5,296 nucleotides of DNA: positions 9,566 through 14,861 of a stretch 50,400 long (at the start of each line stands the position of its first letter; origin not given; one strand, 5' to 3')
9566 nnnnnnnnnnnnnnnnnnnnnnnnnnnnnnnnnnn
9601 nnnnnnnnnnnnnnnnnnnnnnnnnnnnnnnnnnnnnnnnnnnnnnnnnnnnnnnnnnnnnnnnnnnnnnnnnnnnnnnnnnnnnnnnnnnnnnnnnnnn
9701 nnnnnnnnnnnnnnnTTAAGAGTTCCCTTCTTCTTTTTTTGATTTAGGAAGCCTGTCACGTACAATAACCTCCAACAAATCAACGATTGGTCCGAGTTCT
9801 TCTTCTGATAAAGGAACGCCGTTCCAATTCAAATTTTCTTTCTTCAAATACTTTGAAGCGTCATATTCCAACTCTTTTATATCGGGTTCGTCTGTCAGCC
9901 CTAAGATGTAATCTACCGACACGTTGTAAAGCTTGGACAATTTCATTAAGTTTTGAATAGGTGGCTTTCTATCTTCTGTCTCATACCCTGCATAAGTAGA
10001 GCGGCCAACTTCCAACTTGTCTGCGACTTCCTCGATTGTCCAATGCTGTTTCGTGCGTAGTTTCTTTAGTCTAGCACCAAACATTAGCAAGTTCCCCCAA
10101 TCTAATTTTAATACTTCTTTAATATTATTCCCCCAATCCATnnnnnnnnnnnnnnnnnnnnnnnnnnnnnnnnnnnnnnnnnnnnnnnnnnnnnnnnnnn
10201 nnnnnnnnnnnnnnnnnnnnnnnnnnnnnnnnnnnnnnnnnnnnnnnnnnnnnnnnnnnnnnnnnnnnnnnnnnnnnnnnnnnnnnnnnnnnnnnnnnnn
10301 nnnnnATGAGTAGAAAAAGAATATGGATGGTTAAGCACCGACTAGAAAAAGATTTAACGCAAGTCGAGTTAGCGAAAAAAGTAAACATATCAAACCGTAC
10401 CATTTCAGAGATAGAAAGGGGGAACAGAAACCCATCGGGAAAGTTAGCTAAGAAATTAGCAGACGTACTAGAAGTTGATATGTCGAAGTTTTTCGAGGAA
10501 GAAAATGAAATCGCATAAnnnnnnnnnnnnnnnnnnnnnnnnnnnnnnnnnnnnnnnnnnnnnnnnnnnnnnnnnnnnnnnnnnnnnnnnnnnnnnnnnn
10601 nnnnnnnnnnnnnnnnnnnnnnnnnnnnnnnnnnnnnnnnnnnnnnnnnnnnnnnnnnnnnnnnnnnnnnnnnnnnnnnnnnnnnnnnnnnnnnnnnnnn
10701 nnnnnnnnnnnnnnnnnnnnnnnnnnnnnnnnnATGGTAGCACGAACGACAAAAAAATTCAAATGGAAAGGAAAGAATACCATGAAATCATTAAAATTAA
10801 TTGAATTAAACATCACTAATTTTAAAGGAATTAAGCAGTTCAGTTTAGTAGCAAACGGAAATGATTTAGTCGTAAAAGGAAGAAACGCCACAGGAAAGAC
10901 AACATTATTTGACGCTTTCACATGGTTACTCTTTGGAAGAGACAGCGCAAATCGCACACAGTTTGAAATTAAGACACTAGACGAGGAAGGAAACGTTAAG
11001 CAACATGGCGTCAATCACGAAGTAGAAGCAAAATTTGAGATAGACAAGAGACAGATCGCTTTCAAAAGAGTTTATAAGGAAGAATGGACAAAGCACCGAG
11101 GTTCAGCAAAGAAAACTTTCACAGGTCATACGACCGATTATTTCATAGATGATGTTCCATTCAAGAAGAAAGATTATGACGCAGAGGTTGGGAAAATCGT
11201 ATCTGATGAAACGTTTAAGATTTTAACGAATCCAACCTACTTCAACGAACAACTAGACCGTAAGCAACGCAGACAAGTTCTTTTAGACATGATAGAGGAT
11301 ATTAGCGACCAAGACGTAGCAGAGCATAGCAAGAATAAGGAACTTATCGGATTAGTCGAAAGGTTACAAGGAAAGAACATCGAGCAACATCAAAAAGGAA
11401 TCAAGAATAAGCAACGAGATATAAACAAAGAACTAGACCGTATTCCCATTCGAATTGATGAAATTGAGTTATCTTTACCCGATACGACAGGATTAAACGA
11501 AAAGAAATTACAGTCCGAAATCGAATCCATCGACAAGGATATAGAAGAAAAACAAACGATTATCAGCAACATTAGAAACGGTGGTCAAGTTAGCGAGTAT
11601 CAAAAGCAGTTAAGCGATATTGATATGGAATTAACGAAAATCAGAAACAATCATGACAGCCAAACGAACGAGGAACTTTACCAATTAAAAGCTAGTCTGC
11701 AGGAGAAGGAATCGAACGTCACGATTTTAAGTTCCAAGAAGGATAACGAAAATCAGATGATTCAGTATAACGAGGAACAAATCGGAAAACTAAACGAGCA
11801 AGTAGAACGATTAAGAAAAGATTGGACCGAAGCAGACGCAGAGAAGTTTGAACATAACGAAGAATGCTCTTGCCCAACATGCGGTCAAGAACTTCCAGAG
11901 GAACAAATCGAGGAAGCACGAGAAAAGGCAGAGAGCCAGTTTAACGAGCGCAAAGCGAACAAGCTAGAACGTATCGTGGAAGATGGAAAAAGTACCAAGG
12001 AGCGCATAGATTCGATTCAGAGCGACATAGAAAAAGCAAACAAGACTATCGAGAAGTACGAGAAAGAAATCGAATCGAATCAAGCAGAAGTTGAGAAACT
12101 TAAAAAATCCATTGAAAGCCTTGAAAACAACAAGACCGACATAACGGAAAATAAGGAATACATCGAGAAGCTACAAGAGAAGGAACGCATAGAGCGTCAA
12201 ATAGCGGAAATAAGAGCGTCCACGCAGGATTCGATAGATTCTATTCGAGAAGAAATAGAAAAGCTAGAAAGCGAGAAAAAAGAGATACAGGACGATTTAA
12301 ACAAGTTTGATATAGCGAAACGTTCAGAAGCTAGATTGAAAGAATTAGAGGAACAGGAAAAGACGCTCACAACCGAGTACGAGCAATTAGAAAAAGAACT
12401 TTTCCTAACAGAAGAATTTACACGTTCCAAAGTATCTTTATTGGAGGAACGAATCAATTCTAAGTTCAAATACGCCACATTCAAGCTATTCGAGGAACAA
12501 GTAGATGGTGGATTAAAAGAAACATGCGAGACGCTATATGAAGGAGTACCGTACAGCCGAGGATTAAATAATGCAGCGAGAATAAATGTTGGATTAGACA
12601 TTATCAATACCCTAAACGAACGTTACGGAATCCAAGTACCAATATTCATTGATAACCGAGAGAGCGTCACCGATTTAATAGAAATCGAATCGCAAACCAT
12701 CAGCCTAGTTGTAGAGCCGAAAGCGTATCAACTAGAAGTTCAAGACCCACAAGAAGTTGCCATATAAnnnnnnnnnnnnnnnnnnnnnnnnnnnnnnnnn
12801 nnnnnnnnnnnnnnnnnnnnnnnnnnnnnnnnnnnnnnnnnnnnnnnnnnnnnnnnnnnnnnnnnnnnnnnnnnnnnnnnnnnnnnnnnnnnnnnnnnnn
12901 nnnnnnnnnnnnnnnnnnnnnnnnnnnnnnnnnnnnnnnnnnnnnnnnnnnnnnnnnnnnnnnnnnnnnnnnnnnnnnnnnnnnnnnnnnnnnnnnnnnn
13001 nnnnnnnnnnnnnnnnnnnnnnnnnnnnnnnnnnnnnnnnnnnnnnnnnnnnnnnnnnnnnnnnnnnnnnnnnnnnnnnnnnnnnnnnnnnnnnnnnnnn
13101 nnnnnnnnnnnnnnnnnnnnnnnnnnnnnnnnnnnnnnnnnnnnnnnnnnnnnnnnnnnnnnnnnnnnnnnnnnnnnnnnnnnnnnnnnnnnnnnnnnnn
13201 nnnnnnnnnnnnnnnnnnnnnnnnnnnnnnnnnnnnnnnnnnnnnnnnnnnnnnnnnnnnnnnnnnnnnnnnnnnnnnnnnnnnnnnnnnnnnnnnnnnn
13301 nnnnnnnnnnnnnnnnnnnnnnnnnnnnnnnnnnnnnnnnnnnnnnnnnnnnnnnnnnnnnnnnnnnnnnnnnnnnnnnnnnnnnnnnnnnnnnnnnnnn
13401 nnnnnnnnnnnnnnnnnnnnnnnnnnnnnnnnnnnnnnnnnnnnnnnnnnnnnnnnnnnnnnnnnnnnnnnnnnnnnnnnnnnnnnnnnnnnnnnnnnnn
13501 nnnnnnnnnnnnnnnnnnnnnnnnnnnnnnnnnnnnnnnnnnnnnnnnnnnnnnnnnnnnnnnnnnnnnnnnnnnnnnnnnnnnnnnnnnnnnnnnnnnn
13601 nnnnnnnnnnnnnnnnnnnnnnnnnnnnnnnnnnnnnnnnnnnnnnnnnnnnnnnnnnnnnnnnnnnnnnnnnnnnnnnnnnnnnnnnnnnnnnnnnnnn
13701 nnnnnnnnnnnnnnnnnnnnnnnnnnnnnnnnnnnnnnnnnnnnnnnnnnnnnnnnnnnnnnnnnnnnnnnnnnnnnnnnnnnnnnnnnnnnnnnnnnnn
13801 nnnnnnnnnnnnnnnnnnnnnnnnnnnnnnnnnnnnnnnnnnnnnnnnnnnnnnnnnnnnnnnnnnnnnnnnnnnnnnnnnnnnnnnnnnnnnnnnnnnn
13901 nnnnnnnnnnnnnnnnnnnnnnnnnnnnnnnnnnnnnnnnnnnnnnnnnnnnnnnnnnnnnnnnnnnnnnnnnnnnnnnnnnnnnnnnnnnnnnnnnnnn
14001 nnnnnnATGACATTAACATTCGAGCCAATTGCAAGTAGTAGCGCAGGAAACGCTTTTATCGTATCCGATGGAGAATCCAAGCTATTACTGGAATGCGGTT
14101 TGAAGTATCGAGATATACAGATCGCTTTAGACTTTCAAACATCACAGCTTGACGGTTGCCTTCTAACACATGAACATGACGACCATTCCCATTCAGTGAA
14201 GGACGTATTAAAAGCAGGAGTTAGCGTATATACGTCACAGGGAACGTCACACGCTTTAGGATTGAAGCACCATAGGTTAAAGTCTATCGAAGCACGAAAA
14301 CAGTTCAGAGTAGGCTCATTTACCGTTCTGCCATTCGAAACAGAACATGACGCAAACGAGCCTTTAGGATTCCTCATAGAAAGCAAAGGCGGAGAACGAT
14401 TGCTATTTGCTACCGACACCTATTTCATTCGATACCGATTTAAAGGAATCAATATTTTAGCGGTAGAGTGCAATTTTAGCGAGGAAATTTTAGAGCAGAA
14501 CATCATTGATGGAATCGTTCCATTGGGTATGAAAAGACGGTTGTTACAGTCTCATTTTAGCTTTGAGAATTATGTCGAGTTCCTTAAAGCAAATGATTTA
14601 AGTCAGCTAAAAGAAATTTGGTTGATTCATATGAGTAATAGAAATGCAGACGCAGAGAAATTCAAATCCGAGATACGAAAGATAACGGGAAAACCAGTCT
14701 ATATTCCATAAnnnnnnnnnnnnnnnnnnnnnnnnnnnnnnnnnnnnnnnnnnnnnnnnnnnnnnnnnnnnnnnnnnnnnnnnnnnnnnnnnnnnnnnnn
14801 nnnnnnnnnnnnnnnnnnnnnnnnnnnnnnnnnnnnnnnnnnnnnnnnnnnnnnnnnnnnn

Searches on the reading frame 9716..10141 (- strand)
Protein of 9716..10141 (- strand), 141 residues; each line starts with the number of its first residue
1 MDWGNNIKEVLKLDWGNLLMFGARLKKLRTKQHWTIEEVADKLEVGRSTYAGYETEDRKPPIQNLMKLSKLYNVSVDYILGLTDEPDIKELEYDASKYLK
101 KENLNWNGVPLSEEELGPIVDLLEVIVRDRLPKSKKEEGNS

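Call 6: search_protein_families(library=pfam, proteins=[window:9716-10141:-], max_evalue=0.1)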
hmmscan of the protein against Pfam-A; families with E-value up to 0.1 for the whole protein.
window:9716-10141:- (141 aa): 6 families
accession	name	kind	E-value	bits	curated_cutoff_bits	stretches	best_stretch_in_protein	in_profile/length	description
PF01381.28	HTH_3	-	1.8e-15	57.2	23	1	25-79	1-55/55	Helix-turn-helix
PF12844.13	HTH_19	-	2.1e-10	40.8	30.2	1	22-85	1-64/64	Helix-turn-helix domain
PF13560.12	HTH_31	-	1.5e-08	35.3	27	1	21-76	2-58/64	Helix-turn-helix domain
PF07022.19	Phage_CI_repr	-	0.0033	18.2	22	1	38-82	17-60/65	Bacteriophage CI repressor helix-turn-helix domain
PF13443.12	HTH_26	-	0.009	16.7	22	1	24-84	1-62/63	Cro/C1-type HTH DNA-binding domain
PF13413.12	HTH_25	-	0.055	13.7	24.6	0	24-46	1-23/62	Helix-turn-helix domain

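Call 7: search_protein_families(library=phrogs, proteins=[window:9716-10141:-], max_evalue=0.01)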
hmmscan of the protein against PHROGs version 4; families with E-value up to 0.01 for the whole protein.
window:9716-10141:- (141 aa): 16 families
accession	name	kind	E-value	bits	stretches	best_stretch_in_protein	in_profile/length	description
phrog_8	-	transcription regulation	4.6e-23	83.2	1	20-113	76-178/346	transcriptional regulator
phrog_4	-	transcription regulation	1.1e-12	48.6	1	20-100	133-205/400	transcriptional repressor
phrog_3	-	transcription regulation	1.4e-12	49.1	1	18-97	86-167/430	transcriptional repressor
phrog_2439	-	transcription regulation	2e-09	37.8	1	19-85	6-72/367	transcriptional regulator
phrog_2328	-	transcription regulation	2e-08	35.1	1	21-87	16-82/128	transcriptional repressor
phrog_7396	-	unknown function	6.6e-08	33.5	1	20-89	15-87/227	-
phrog_1994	-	DNA, RNA and nucleotide metabolism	3.9e-07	31.1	1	24-105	3-84/170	DNA binding protein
phrog_2967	-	transcription regulation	8.4e-06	26.5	1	21-83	11-73/225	transcriptional regulator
phrog_5823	-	transcription regulation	6.8e-05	23.2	1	21-85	7-72/404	transcriptional regulator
phrog_2104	-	unknown function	8.3e-05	23.7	1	24-69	43-88/103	-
phrog_34939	-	unknown function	0.00021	22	1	27-93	16-83/280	-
phrog_6962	-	unknown function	0.00085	20.6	1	20-63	1-44/73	-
phrog_147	-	transcription regulation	0.0012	20.2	1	22-70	6-57/100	transcriptional regulator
phrog_30664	-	unknown function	0.003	18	1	21-89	110-176/233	-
phrog_7950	-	transcription regulation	0.0037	18.3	1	23-58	10-45/68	transcriptional repressor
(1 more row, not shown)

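Call 88: search_protein_families(library=ncbifam, proteins=[window:9716-10141:-], max_evalue=0.01)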
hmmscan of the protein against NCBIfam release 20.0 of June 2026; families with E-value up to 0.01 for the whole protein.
window:9716-10141:- (141 aa): 11 families
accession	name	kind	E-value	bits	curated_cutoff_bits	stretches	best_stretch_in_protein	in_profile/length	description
NF041951.1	phage_RstR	subfamily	1.4e-14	54.2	80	1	20-92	2-75/108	RstR family transcriptional repressor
NF003162.0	PRK04140.1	equivalog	8.3e-07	28.3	263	1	22-84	128-190/317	transcriptional regulator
NF052239.1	antitox_spr1629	equivalog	8.7e-07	28.3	335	1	21-81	3-63/377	spr1629 family repressor/antitoxin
NF007257.0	PRK09706.1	subfamily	3.7e-05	23.5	101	1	20-80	5-65/135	transcriptional repressor DicA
NF047948.1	male_kill_WMK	equivalog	0.00011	21.8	300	1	21-89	163-230/300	WO male-killing family protein Wmk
NF007271.0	PRK09726.1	equivalog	0.00024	21.1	79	1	24-76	16-68/88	type II toxin-antitoxin system antitoxin HipB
NF050110.1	TransRegBldD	equivalog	0.00048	19.9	250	1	21-87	9-77/162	transcriptional regulator BldD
TIGR03830.1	CxxCG_CxxCG_HTH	subfamily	0.001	18.9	61.8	1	20-68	65-115/127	type II TA system antitoxin MqsA family protein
NF058600.1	TransRegSco1979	equivalog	0.0014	17.7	350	1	19-76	7-64/280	Sco1979 family transcriptional regulator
TIGR00270.2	TIGR00270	equivalog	0.0017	18.2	110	1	21-75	76-130/159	multiprotein bridging factor aMBF1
TIGR03070.1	couple_hipB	subfamily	0.0027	17.6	71.65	1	20-71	2-53/58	type II toxin-antitoxin system Y4mF family antitoxin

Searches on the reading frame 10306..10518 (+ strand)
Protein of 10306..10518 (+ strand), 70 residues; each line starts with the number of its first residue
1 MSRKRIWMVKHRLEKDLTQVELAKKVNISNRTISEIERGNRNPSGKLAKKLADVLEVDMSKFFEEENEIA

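Call 6: search_protein_families(library=pfam, proteins=[window:10306-10518:+], max_evalue=0.1)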
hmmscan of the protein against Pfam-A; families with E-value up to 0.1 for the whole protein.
window:10306-10518:+ (70 aa): 12 families
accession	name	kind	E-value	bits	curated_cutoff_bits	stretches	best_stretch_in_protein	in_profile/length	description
PF01381.28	HTH_3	-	9.3e-17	61.3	23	1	12-61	5-54/55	Helix-turn-helix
PF13560.12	HTH_31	-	7e-08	33.1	27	1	11-58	9-57/64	Helix-turn-helix domain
PF12844.13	HTH_19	-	0.0002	21.6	30.2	1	12-58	8-54/64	Helix-turn-helix domain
PF13443.12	HTH_26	-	0.00026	21.6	22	1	14-62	8-57/63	Cro/C1-type HTH DNA-binding domain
PF04545.22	Sigma70_r4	-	0.00052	19.9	24.1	1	12-38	16-42/50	Sigma-70, region 4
PF13413.12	HTH_25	-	0.00089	19.5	24.6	1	10-40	4-34/62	Helix-turn-helix domain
PF13518.12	HTH_28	-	0.0025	18.3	25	1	7-42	4-38/52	Helix-turn-helix domain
PF13412.12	HTH_24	-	0.0031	17.5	21.9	1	16-34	17-35/48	Winged helix-turn-helix DNA-binding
PF08279.18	HTH_11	-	0.0086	16.4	25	1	14-33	13-32/55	HTH domain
PF13744.12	HTH_37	-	0.026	14.8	27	1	14-40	29-55/80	Helix-turn-helix domain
PF01371.25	Trp_repressor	-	0.038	14.5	27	1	4-41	37-74/88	Trp repressor protein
PF07022.19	Phage_CI_repr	-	0.071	13.9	22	0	19-59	15-54/65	Bacteriophage CI repressor helix-turn-helix domain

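Call 7: search_protein_families(library=phrogs, proteins=[window:10306-10518:+], max_evalue=0.01)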
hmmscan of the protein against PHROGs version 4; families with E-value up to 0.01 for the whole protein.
window:10306-10518:+ (70 aa): 35 families (the best 25 are shown)
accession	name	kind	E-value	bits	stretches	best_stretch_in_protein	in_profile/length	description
phrog_3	-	transcription regulation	1.4e-14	55.7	1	10-67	95-150/430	transcriptional repressor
phrog_8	-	transcription regulation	5.7e-14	53.3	1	5-68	165-221/346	transcriptional regulator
phrog_2967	-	transcription regulation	4.6e-13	50.2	1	10-68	17-75/225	transcriptional regulator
phrog_2439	-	transcription regulation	1.3e-11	45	1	10-68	14-72/367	transcriptional regulator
phrog_5823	-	transcription regulation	2.2e-11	44.5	1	10-66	13-70/404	transcriptional regulator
phrog_1468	-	transcription regulation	4.7e-11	43.2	1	6-61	9-64/67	transcriptional repressor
phrog_4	-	transcription regulation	1.7e-09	38.2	1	10-67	142-196/400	transcriptional repressor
phrog_1373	-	transcription regulation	5.1e-09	37.3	1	12-67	72-127/166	transcriptional regulator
phrog_2104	-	unknown function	1.5e-08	35.8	1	12-53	48-89/103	-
phrog_2328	-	transcription regulation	2.5e-08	34.7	1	10-61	22-73/128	transcriptional repressor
phrog_7241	-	transcription regulation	9.3e-07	29.9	1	12-60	70-118/122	transcriptional regulator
phrog_6831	-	transcription regulation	3.9e-06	27.8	1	8-53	10-56/68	transcriptional regulator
phrog_1994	-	DNA, RNA and nucleotide metabolism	4.3e-06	27.8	1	12-65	8-61/170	DNA binding protein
phrog_5414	-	DNA, RNA and nucleotide metabolism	2e-05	25.2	1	13-57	17-61/97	HTH DNA binding protein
phrog_8038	-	unknown function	9.4e-05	23.2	1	13-42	14-42/66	-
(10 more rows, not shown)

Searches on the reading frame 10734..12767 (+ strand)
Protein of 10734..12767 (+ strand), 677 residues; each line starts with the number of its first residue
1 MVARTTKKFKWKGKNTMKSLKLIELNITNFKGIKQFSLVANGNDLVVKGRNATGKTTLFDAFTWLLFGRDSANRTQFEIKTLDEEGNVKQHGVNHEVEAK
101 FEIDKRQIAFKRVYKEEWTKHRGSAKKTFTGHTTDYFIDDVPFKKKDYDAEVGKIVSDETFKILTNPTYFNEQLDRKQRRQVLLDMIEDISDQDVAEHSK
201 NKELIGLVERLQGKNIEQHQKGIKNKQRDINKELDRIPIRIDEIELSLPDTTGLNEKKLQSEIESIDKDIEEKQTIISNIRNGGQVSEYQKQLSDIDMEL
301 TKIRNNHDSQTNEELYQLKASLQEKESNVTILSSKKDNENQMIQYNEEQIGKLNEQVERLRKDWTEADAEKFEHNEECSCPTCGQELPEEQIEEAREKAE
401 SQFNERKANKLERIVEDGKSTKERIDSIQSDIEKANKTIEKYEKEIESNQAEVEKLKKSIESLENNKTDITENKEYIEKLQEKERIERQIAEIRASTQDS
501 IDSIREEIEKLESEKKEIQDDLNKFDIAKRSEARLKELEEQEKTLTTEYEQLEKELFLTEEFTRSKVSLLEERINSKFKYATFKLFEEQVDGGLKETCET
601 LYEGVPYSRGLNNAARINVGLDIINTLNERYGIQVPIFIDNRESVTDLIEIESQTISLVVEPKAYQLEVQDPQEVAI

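Call 8: search_protein_families(library=pfam, proteins=[window:10734-12767:+], max_evalue=0.01)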
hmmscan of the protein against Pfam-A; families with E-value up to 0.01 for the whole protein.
window:10734-12767:+ (677 aa): 7 families
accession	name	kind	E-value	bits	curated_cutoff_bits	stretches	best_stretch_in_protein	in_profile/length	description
PF13476.12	AAA_23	-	6.3e-09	37.2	27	1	25-273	2-196/201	AAA domain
PF13175.12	AAA_15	-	3e-07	30.8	32.1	1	21-373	2-276/374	AAA ATPase domain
PF13555.12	AAA_29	-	2.9e-05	24.2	27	1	26-70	8-50/61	P-loop containing region of AAA domain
PF02463.25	SMC_N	-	4.2e-05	23.5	40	1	22-150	2-125/220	RecF/RecN/SMC N terminal domain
PF06419.17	COG6_N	-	0.00063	20.3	27.4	1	394-483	11-100/114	Conserved oligomeric complex COG6, N-terminal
PF13304.12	AAA_21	-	0.00086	19.9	27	1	46-114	3-84/304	AAA domain, putative AbiEii toxin, Type IV TA system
PF13514.12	AAA_27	-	0.0061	16.6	22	1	40-78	23-62/206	AAA domain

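Call 52: search_protein_families(library=phrogs, proteins=[window:10734-12767:+], max_evalue=0.001)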
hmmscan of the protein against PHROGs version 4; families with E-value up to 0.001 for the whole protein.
window:10734-12767:+ (677 aa): 7 families
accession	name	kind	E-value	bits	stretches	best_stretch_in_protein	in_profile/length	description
phrog_21084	-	other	1.8e-86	291.4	1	279-667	3-391/396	recombinase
phrog_77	-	DNA, RNA and nucleotide metabolism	3.6e-84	284.9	1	10-647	285-904/967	SbcC-like subunit of palindrome specific endonuclease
phrog_20188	-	DNA, RNA and nucleotide metabolism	2.6e-68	231.4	1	395-667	2-274/279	endonuclease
phrog_10445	-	unknown function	6.7e-59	200.5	1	19-319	2-291/296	-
phrog_1499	-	unknown function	1.6e-25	91.3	2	20-370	3-302/427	-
phrog_25363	-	unknown function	2.3e-21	76.8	1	18-86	3-72/77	-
phrog_19577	-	head and packaging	0.00047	20.4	0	417-483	80-143/378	minor head protein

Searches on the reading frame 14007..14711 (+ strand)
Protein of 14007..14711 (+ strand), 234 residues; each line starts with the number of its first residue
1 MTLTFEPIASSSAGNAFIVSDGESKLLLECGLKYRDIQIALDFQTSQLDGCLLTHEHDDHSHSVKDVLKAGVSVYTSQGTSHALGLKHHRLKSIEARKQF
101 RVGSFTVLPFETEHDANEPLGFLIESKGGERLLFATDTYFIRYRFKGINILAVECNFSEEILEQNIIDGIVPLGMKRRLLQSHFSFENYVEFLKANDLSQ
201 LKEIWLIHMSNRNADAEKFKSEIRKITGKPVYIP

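Call 8: search_protein_families(library=pfam, proteins=[window:14007-14711:+], max_evalue=0.01)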
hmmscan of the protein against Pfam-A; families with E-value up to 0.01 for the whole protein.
window:14007-14711:+ (234 aa): 2 families
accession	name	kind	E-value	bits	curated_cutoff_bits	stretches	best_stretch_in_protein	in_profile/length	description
PF12706.13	Lactamase_B_2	-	1.4e-12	48.1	27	1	45-209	28-200/200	Beta-lactamase superfamily domain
PF00753.33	Lactamase_B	-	2.3e-07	31.4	22.7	1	13-141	5-153/196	Metallo-beta-lactamase superfamily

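Call 52: search_protein_families(library=phrogs, proteins=[window:14007-14711:+], max_evalue=0.001)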
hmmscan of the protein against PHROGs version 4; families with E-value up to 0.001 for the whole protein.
window:14007-14711:+ (234 aa): 2 families
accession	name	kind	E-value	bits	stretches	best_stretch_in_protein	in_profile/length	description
phrog_392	-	other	5.1e-78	264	1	3-233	6-246/348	metal-dependent hydrolase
phrog_14429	-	other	7.2e-06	26.5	1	8-70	34-97/266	hydrolase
